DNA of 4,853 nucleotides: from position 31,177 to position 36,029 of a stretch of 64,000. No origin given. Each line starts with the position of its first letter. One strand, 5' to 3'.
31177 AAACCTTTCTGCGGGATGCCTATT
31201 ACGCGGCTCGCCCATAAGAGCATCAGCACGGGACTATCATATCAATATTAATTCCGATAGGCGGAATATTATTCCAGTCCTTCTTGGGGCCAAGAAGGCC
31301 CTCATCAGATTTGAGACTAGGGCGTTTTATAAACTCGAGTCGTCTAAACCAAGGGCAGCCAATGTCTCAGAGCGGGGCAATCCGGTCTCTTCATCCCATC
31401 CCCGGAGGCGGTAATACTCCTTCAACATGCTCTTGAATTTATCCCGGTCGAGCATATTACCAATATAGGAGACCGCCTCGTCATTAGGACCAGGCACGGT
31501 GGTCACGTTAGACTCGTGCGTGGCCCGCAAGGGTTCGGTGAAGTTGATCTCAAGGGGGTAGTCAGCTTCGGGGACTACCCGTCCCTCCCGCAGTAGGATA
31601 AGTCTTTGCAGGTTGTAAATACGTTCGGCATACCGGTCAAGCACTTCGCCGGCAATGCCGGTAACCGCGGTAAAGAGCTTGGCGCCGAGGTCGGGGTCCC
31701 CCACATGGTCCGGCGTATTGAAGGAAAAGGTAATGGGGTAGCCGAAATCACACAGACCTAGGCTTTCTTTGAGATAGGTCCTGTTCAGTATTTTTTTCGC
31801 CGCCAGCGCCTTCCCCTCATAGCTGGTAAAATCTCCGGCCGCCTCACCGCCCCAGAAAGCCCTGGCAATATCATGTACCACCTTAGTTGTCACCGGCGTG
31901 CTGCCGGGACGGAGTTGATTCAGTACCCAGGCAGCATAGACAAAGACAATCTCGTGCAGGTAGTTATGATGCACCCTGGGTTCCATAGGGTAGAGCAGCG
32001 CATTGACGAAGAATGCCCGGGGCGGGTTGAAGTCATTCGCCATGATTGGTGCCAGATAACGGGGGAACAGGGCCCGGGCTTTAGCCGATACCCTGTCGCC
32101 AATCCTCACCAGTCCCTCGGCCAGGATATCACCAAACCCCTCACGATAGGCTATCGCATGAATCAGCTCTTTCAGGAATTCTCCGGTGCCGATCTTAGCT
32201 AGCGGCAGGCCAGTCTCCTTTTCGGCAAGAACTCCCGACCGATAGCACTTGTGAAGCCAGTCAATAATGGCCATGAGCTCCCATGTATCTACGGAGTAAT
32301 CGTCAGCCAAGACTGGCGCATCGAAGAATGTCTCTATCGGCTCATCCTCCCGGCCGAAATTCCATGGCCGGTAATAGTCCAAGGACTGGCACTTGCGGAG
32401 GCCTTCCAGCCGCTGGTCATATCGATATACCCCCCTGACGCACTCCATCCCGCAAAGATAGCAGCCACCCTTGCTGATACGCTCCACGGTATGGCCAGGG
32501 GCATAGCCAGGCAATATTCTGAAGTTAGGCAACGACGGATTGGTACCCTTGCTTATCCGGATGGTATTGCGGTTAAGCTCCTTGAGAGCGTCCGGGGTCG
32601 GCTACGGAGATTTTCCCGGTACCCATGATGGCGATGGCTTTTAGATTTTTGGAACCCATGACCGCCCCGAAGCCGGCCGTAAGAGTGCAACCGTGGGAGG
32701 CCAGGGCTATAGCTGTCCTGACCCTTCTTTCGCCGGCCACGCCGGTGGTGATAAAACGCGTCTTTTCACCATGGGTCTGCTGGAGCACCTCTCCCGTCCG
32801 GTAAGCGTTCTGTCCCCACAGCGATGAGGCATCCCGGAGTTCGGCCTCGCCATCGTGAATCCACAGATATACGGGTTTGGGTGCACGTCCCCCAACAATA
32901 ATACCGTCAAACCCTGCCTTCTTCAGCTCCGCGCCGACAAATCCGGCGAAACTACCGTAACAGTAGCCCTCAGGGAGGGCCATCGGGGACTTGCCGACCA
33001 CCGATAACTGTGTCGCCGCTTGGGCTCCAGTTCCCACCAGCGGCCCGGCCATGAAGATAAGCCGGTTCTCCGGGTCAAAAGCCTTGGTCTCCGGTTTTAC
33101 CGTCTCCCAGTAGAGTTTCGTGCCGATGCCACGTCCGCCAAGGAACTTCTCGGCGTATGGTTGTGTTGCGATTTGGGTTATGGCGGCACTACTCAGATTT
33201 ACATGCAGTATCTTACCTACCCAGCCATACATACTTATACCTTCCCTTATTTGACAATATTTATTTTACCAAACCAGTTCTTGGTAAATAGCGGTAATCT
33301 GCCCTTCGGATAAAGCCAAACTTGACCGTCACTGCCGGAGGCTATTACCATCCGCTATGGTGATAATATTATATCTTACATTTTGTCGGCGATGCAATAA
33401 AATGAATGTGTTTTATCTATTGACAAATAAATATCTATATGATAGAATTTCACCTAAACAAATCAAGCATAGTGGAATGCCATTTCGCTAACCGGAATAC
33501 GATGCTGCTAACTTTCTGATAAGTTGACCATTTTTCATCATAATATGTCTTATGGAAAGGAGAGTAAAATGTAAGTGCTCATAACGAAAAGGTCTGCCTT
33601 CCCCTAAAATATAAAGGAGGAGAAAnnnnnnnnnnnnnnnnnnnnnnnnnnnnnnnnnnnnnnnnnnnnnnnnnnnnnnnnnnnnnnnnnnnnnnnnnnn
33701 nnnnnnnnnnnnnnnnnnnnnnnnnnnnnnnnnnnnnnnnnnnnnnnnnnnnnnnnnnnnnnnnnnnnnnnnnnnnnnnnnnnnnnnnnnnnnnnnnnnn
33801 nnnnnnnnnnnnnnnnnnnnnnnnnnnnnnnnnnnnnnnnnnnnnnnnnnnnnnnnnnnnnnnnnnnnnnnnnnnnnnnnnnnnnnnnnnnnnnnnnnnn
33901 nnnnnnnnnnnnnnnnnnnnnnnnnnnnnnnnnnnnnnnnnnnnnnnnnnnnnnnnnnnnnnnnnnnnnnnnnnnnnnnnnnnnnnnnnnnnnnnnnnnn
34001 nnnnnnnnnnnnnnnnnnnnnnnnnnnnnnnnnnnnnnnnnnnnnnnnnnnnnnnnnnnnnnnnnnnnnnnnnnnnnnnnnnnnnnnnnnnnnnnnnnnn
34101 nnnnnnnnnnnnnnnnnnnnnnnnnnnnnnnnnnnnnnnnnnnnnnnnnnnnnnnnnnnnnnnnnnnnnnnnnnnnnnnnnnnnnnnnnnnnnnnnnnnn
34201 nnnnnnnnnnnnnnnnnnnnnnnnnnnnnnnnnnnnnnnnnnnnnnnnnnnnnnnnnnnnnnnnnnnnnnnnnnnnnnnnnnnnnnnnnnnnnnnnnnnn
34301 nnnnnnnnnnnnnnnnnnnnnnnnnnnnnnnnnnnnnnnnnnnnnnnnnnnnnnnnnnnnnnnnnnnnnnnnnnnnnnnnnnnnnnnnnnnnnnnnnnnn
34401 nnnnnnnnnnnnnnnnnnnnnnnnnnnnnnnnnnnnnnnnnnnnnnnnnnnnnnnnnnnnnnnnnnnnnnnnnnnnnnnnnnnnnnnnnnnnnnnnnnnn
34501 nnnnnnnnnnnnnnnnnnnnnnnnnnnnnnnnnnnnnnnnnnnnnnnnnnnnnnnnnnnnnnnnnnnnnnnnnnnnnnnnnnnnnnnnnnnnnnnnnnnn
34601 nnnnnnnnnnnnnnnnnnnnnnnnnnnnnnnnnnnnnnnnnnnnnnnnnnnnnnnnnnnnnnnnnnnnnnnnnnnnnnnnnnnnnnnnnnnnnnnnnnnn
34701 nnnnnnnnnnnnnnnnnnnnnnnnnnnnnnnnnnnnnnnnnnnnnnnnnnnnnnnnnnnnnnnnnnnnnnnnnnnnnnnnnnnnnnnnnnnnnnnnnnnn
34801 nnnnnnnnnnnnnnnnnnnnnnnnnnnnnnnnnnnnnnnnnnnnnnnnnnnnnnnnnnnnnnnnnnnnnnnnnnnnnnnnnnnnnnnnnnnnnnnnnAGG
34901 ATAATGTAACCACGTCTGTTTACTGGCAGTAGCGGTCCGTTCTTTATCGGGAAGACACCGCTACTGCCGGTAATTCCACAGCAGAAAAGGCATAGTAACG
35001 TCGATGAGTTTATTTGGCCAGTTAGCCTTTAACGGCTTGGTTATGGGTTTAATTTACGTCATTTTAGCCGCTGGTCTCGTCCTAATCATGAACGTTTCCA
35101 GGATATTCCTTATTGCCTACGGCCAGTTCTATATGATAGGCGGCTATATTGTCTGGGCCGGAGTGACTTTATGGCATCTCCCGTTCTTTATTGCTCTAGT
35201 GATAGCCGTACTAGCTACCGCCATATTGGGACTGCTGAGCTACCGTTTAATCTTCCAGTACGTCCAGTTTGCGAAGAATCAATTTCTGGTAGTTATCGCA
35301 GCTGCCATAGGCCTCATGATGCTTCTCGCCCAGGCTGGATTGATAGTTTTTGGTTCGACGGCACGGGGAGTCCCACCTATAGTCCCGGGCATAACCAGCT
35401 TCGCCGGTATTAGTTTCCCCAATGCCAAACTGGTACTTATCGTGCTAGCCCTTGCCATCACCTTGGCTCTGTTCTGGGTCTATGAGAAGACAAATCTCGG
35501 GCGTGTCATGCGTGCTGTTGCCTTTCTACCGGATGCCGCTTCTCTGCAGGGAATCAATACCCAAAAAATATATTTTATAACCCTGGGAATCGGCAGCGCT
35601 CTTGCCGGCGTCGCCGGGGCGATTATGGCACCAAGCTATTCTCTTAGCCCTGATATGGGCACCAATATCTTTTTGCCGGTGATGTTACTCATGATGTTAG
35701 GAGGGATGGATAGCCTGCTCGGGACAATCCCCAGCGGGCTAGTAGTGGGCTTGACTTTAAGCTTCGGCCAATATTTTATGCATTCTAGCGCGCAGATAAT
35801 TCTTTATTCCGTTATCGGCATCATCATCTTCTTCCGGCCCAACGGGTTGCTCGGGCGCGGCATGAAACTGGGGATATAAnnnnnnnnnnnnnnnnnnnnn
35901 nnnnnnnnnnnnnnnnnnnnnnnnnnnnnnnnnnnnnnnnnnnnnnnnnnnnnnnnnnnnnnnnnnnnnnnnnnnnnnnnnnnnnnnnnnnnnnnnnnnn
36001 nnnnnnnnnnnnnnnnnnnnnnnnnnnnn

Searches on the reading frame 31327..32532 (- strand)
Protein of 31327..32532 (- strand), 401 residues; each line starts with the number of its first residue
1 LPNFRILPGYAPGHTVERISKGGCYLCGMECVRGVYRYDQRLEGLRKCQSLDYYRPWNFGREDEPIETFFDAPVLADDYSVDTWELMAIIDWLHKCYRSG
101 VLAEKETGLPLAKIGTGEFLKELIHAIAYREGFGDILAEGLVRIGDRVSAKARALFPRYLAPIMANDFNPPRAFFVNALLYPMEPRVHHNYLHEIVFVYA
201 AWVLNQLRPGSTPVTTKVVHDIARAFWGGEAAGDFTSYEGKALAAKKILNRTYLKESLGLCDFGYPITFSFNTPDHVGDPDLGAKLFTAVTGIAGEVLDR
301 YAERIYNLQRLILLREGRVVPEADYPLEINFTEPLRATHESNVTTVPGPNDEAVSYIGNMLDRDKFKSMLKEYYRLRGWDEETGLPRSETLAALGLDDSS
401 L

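Call 25: search_protein_families(library=pfam, proteins=[window:31327-32532:-], max_evalue=0.01)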
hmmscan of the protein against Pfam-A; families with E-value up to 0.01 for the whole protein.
window:31327-32532:- (401 aa): 1 family
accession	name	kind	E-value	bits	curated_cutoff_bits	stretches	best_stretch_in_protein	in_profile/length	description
PF01314.23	AFOR_C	-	4e-49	168.2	27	1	20-396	66-385/385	Aldehyde ferredoxin oxidoreductase, domains 2 & 3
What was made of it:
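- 31327..33232 (-): Aldehyde:ferredoxin oxidoreductase gene directly upstream of copy B on the same strand, split by one +1 insertion at about 32599. It is a likely operon partner. Pfam AFOR_N and AFOR_C on two ORFs (call 25).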

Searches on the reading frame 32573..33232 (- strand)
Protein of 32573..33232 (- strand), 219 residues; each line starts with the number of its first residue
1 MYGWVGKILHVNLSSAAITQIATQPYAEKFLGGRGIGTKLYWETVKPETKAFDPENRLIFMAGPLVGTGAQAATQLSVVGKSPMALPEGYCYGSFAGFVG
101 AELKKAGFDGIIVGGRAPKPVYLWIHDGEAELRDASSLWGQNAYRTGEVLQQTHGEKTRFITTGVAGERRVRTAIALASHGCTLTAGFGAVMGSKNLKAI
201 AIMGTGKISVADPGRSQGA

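Call 25: search_protein_families(library=pfam, proteins=[window:32573-33232:-], max_evalue=0.01)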
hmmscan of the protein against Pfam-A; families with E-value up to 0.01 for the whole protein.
window:32573-33232:- (219 aa): 1 family
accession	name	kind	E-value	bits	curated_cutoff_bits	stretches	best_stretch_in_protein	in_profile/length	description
PF02730.20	AFOR_N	-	4.1e-60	203.4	29.8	1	6-205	1-199/199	Aldehyde ferredoxin oxidoreductase, N-terminal domain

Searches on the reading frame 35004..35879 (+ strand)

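Call 31: search_protein_families(library=pfam, proteins=[window:35004-35879:+], max_evalue=0.001)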
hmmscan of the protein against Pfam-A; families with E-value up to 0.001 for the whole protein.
window:35004-35879:+ (291 aa): 1 family
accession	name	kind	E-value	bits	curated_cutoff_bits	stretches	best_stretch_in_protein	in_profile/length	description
PF02653.21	BPD_transp_2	-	1.4e-28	100.2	26.8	1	8-276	2-266/269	Branched-chain amino acid transport system / permease component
